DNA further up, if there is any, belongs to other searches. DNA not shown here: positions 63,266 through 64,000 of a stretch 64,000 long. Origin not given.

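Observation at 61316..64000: Group-4 [NiFe] hydrogenase module (large subunit - NuoH-like - NuoI-like) with hypA separated by a repeat element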

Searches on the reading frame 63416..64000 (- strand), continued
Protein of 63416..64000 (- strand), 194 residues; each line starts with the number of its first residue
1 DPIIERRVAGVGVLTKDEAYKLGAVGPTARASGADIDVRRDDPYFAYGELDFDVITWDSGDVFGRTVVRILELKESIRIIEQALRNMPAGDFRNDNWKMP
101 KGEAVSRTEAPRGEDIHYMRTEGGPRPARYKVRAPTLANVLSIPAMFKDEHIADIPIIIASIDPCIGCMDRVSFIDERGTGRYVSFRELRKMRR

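Call 21: search_protein_families(library=pfam, proteins=[L001:3804-4298:+, L001:4360-4638:+, L001:4635-4967:+, L001:4960-5202:+, L001:5248-5649:+, L001:5658-6128:+, L001:6133-6468:+, L001:6495-8006:+, L001:7987-8334:+, L001:8259-8786:+], max_evalue=0.001)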
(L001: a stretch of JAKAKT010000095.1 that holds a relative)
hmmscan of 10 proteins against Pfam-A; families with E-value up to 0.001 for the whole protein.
L001:3804-4298:+ (164 aa): 1 family
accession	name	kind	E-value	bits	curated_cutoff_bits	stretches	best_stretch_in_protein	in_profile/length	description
PF01899.21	MNHE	-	1.1e-28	100.3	27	1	10-162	2-145/145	Na+/H+ ion antiporter subunit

L001:4360-4638:+ (92 aa): 1 family
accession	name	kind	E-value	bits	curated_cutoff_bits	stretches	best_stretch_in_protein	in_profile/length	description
PF04066.18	MrpF_PhaF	-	3.1e-17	63.2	23.3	1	36-88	1-53/53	Multiple resistance and pH regulation protein F (MrpF / PhaF)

L001:4635-4967:+ (110 aa): 1 family
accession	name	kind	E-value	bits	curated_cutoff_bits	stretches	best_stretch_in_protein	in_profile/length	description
PF03334.19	PhaG_MnhG_YufB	-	2.9e-15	56.7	23.4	1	10-90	2-79/80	Na+/H+ antiporter subunit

L001:4960-5202:+ (80 aa): 2 families
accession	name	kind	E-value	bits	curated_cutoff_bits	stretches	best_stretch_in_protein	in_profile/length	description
PF13244.11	MbhD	-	1.2e-17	64.2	27.2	1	11-77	1-67/67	MBH, subunit D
PF00499.25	Oxidored_q3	-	0.00066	19.9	33.2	1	17-72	2-57/146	NADH-ubiquinone/plastoquinone oxidoreductase chain 6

L001:5248-5649:+ (133 aa): 1 family
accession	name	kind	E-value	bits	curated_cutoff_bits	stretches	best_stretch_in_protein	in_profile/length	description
PF20501.3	MbhE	-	3.6e-08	33.8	27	1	39-86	34-81/98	MBH, subunit E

L001:5658-6128:+ (156 aa): 1 family
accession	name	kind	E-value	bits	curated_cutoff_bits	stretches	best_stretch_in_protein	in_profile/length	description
PF04039.18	MnhB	-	3.9e-26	92.2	22.5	1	5-127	1-125/127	Domain related to MnhB subunit of Na+/H+ antiporter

L001:6133-6468:+ (111 aa): 2 families
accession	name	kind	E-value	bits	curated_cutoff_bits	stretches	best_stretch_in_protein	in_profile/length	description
PF00420.29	Oxidored_q2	-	5.1e-23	81.1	26.1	1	5-109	2-90/95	NADH-ubiquinone/plastoquinone oxidoreductase chain 4L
PF09881.14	DUF2108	-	9e-07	29.2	29.6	1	6-52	4-49/70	Predicted membrane protein (DUF2108)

L001:6495-8006:+ (503 aa): 2 families
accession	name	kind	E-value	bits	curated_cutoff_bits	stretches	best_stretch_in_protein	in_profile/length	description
PF00361.26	Proton_antipo_M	-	1.3e-60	205.6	21.5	1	139-426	2-293/294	NADH:quinone oxidoreductase/Mrp antiporter, TM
PF10125.14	NADHdeh_related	-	9.7e-10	38.6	27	1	117-244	65-188/218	NADH dehydrogenase I, subunit N related protein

L001:7987-8334:+ (115 aa): 0 families

L001:8259-8786:+ (175 aa): 1 family
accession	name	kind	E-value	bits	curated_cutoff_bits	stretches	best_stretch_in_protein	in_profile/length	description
PF01058.29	Oxidored_q6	-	4.5e-30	104.4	27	1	43-153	1-127/128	NADH ubiquinone oxidoreductase, 20 Kd subunit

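Call 22: search_protein_families(library=pfam, proteins=[L001:8790-9218:+, L001:9338-10585:+, L001:12754-13815:+, L001:2953-3747:+, L001:1383-2690:+, L001:15724-16893:-, L001:15058-15720:-, L001:14608-15057:-, L001:16944-18029:+, L001:18198-19454:+], max_evalue=0.001)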
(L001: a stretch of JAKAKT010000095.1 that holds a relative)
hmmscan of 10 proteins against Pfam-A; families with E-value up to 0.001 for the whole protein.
L001:8790-9218:+ (142 aa): 1 family
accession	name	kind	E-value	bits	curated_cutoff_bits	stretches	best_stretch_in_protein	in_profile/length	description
PF00329.25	Complex1_30kDa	-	3.6e-18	66.8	22.5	1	44-133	24-117/124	Respiratory-chain NADH dehydrogenase, 30 Kd subunit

L001:9338-10585:+ (415 aa): 2 families
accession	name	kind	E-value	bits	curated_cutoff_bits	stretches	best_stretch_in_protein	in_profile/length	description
PF00346.24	Complex1_49kDa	-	1.7e-73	247.4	24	2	151-320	2-171/271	Respiratory-chain NADH dehydrogenase, 49 Kd subunit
PF00374.24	NiFeSe_Hases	-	8.8e-17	61.7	25.8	1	75-143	1-69/508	Nickel-dependent hydrogenase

L001:12754-13815:+ (353 aa): 0 families

L001:2953-3747:+ (264 aa): 0 families

L001:1383-2690:+ (435 aa): 5 families
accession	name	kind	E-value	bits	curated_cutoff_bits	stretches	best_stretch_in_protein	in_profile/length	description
PF10996.14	Beta-Casp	-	1.1e-26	94.1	27.7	1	234-355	2-120/120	Beta-Casp domain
PF16661.11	Lactamase_B_6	-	9e-15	55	27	1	20-177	3-173/193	Metallo-beta-lactamase superfamily domain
PF07521.17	RMMBL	-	1.1e-13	51.4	21.6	1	369-425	2-61/63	Zn-dependent metallo-hydrolase RNA specificity domain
PF00753.33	Lactamase_B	-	1.2e-13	51.9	22.7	1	12-177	4-161/196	Metallo-beta-lactamase superfamily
PF12706.13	Lactamase_B_2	-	9.9e-06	25.7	27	1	26-167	3-144/200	Beta-lactamase superfamily domain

L001:15724-16893:- (389 aa): 6 families
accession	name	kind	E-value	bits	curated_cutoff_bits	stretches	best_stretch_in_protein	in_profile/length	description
PF00535.33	Glycos_transf_2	-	2.2e-35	122.5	23.3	1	41-202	1-167/168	Glycosyl transferase family 2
PF13641.12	Glyco_tranf_2_3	-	6.8e-31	108.5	27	1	40-255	3-229/230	Glycosyltransferase like family 2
PF13632.12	Glyco_trans_2_3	-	5.2e-21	75.8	27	1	118-339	2-196/198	Glycosyl transferase family group 2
PF13506.12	Glyco_transf_21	-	1.5e-16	60.8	21.7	1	102-253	18-172/174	Glycosyl transferase family 21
PF10111.15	Glyco_tranf_2_2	-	1.9e-14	54.2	27.3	1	41-254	1-232/276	Glycosyltransferase like family 2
PF03142.21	Chitin_synth_2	-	5.6e-10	38.9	27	0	113-195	200-285/527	Chitin synthase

L001:15058-15720:- (220 aa): 0 families

L001:14608-15057:- (149 aa): 0 families

L001:16944-18029:+ (361 aa): 2 families
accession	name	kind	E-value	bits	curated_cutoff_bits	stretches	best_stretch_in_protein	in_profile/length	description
PF00208.27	ELFV_dehydrog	-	2.8e-16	60.4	23.4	1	138-349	7-238/241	Glutamate/Leucine/Phenylalanine/Valine dehydrogenase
PF02812.23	ELFV_dehydrog_N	-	2.5e-06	27.7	25.3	1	23-73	25-75/129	Glu/Leu/Phe/Val dehydrogenase, dimerisation domain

L001:18198-19454:+ (418 aa): 15 families
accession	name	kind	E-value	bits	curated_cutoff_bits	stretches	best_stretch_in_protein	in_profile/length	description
PF01494.25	FAD_binding_3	-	3.3e-21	76.3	22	1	28-348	1-337/349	FAD binding domain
PF22578.2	GGR_cat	-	5.2e-21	74.8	27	1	199-280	1-86/88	Geranylgeranyl reductase catalytic domain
PF12831.13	FAD_oxidored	-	1.1e-15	58.3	27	1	30-194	1-158/416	FAD dependent oxidoreductase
PF01266.30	DAO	-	1.5e-11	44.9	27.9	1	30-65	1-38/353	FAD dependent oxidoreductase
PF03486.20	HI0933_like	-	1.8e-10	41.1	50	1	30-69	2-41/244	HI0933-like protein Rossmann domain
PF00890.30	FAD_binding_2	-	1.6e-09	37.9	20.4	1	30-65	1-36/414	FAD binding domain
PF05834.18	Lycopene_cycl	-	1.9e-08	34.2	23.4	1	30-208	1-162/380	Lycopene cyclase protein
PF07992.20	Pyr_redox_2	-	3e-08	33.9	26.1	1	29-194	1-122/291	Pyridine nucleotide-disulphide oxidoreductase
PF13450.12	NAD_binding_8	-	2.3e-07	31.4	21.9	1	33-66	1-34/68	NAD(P)-binding Rossmann-like domain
PF01134.28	GIDA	-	1.2e-06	28.3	22.1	1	30-181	1-150/391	Glucose inhibited division protein A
PF01946.23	Thi4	-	5.3e-05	23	26.2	1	28-162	17-138/235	Thi4 family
PF00070.33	Pyr_redox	-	8.4e-05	23.5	22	0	31-64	2-35/82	Pyridine nucleotide-disulphide oxidoreductase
PF04820.20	Trp_halogenase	-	0.00016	21.1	21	0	120-321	155-347/458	Tryptophan halogenase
PF13738.12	Pyr_redox_3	-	0.00033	20.4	30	1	32-64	1-33/305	Pyridine nucleotide-disulphide oxidoreductase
PF01262.27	AlaDh_PNT_C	-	0.00044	20.2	23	1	26-63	26-63/214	Alanine dehydrogenase/PNT, C-terminal domain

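Call 46: search_solved_structures(query=L004:9413-10585:+, max_evalue=1e-20, show_alignments=4)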
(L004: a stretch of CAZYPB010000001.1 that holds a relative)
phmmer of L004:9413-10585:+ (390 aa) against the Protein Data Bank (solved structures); distinct sequences matched with E-value up to 1e-20: 54.
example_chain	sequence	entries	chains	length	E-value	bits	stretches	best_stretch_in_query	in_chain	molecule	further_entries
6cfw_L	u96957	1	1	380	1.5e-89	303.8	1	8-367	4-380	Membrane-bound hydrogenase subunit alpha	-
7z0s_E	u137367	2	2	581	1.8e-87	297.1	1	11-386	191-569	Formate hydrogenlyase subunit 5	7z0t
2fug_4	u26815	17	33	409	2.3e-65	224.2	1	12-295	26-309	NADH-quinone oxidoreductase chain 4 | NADH-QUINONE OXIDOREDUCTASE SUBUNIT 4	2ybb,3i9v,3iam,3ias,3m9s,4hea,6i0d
7q5y_B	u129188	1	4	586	2.2e-60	207.9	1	7-284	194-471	NADH-quinone oxidoreductase subunit C/D 2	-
7wfg_H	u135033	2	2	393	3.6e-58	200.6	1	12-288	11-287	NAD(P)H-quinone oxidoreductase subunit H, chloroplastic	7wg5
6hum_H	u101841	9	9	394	3.5e-57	197.3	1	3-288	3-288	NAD(P)H-quinone oxidoreductase subunit H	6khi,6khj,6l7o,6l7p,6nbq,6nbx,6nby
7eu3_H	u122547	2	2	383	1.2e-56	195.6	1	14-289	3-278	NAD(P)H-quinone oxidoreductase subunit H, chloroplastic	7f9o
9grx_H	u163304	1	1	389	2.1e-56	194.8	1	12-296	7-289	NAD(P)H-quinone oxidoreductase subunit H, chloroplastic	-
8ba0_D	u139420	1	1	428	5.4e-56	193.4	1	10-297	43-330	Complex I-49kD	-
8b9z_D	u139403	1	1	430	5.5e-56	193.4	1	10-297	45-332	Complex I-49kD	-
8esw_S2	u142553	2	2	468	8e-56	192.9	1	10-297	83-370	Complex I-49kD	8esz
8e9g_D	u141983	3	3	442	2.5e-55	191.2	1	13-295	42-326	NADH-quinone oxidoreductase subunit D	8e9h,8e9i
6u8y_L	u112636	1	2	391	2.6e-53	184.6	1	16-367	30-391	NADH dehydrogenase subunit D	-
7arc_D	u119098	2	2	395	1.3e-52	182.2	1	13-296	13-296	ND7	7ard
6gcs_C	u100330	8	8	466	8.5e-52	179.6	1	5-296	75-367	49-KDA PROTEIN (NUCM) | Subunit NUCM of NADH:Ubiquinone Oxidoreductase (Complex I) | NUCM protein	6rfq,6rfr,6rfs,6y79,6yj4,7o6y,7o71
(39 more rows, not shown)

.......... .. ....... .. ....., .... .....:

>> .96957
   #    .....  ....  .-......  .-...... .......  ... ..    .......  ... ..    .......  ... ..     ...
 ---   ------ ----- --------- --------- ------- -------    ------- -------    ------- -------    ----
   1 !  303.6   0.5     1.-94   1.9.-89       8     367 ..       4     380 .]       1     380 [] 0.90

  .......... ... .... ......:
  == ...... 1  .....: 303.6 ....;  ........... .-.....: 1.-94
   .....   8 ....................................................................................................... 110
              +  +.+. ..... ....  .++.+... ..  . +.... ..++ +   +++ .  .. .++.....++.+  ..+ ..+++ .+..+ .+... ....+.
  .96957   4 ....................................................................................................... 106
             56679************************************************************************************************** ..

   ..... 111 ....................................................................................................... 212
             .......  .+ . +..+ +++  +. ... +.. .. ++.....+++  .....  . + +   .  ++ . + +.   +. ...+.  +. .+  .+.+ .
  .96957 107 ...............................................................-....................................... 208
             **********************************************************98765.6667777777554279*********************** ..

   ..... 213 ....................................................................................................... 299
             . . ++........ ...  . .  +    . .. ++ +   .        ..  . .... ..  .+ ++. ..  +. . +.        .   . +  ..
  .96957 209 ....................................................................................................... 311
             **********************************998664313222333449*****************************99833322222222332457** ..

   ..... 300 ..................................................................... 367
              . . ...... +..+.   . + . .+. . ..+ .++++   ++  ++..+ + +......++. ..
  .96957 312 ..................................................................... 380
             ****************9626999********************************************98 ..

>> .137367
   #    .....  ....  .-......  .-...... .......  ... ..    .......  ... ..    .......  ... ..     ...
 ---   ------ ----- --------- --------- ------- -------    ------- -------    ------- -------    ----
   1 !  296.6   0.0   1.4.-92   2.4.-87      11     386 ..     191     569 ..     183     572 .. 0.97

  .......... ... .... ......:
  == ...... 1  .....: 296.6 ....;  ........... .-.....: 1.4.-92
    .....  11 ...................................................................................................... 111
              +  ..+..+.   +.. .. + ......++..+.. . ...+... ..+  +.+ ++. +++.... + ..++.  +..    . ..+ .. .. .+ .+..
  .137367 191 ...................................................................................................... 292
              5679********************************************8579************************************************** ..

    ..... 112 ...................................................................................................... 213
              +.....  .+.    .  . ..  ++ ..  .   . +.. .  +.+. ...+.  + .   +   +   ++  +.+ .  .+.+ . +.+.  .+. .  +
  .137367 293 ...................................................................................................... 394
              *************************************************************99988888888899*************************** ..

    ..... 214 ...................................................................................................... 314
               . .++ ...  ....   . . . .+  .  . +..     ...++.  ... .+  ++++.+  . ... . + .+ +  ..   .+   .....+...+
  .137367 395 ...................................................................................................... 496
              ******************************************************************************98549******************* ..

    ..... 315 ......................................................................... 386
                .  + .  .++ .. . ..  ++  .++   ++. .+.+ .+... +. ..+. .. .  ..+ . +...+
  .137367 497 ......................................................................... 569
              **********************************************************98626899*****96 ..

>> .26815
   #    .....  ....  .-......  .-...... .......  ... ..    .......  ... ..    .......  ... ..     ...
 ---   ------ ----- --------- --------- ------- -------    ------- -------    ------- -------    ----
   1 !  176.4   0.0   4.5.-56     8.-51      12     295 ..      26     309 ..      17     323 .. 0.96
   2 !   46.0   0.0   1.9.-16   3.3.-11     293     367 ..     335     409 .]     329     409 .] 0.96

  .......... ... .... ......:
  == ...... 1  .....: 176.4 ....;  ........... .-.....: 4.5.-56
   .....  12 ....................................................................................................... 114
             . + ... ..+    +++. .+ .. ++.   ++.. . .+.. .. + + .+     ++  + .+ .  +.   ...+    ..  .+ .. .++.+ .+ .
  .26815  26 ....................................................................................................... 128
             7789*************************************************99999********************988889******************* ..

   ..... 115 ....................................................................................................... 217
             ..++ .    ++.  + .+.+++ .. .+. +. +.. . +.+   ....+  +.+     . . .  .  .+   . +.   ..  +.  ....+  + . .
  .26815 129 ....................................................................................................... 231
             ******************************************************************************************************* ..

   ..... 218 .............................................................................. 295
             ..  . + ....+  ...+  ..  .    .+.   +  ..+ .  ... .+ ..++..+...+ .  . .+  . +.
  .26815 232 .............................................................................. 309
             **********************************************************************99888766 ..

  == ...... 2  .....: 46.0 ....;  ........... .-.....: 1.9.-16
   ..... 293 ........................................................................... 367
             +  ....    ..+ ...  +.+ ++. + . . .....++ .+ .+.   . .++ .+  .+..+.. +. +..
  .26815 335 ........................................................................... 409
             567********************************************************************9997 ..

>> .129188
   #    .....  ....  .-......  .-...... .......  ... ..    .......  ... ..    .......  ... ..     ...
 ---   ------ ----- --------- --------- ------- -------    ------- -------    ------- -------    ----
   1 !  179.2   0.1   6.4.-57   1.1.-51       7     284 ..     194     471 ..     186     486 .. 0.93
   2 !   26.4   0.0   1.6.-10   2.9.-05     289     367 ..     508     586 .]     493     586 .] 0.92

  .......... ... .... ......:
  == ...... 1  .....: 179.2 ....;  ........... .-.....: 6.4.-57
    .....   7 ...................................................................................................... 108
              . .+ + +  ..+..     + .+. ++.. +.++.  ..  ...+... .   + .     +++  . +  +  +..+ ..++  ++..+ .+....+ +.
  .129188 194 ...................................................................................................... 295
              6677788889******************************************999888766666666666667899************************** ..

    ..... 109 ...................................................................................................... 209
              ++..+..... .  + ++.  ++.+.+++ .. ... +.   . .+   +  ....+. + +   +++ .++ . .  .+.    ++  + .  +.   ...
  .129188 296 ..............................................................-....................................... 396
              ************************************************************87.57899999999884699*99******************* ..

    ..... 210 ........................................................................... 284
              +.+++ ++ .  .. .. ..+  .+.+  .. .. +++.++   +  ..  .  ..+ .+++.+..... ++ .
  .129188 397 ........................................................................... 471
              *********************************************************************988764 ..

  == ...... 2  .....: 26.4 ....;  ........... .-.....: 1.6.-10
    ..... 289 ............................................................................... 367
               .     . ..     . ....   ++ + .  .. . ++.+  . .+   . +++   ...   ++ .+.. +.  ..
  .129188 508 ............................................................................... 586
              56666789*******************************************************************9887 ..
